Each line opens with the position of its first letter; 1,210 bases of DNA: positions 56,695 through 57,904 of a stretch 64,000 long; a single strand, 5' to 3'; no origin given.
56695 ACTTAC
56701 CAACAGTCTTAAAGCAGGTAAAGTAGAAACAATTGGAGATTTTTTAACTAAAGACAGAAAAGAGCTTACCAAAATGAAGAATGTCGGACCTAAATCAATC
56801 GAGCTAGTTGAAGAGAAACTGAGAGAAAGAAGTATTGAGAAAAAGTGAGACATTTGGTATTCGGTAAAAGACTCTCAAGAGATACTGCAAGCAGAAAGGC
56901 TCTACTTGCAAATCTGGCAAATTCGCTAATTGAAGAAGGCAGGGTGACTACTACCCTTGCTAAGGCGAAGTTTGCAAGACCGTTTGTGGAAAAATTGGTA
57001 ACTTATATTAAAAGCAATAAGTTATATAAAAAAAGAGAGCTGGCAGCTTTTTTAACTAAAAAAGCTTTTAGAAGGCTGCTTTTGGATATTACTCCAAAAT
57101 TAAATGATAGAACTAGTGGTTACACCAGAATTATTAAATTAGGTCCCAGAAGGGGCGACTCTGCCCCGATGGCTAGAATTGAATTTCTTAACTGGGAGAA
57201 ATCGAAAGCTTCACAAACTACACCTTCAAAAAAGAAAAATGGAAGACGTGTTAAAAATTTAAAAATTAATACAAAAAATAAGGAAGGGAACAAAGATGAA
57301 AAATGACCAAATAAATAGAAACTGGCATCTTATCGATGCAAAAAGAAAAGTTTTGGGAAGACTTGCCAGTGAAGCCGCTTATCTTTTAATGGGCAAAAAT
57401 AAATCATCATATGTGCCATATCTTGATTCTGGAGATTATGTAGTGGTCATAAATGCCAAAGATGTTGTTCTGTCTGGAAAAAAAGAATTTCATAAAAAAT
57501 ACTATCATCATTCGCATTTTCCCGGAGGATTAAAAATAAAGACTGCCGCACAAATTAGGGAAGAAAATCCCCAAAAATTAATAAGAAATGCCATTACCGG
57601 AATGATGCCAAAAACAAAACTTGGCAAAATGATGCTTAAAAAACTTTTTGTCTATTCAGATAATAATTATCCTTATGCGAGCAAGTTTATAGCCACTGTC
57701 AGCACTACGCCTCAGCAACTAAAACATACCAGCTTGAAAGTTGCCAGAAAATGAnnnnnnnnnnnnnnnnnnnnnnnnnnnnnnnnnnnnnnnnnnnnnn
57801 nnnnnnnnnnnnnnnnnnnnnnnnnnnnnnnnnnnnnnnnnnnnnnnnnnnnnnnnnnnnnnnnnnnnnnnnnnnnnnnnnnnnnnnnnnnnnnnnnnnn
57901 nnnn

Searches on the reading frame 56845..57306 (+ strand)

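Call 67: search_protein_families(library=pfam, proteins=[window:56845-57306:+], max_evalue=0.01)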
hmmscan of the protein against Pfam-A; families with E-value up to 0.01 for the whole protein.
window:56845-57306:+ (153 aa): 1 family
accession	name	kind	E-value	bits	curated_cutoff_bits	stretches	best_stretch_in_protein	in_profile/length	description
PF01196.24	Ribosomal_L17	-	4.7e-29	101.6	27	1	20-114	1-96/97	Ribosomal protein L17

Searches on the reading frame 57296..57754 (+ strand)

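Call 67: search_protein_families(library=pfam, proteins=[window:57296-57754:+], max_evalue=0.01)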
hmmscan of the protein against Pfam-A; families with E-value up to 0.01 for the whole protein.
window:57296-57754:+ (152 aa): 1 family
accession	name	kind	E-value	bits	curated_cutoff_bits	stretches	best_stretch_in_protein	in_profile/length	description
PF00572.24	Ribosomal_L13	-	5.3e-42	143.1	23.8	1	8-126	1-119/119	Ribosomal protein L13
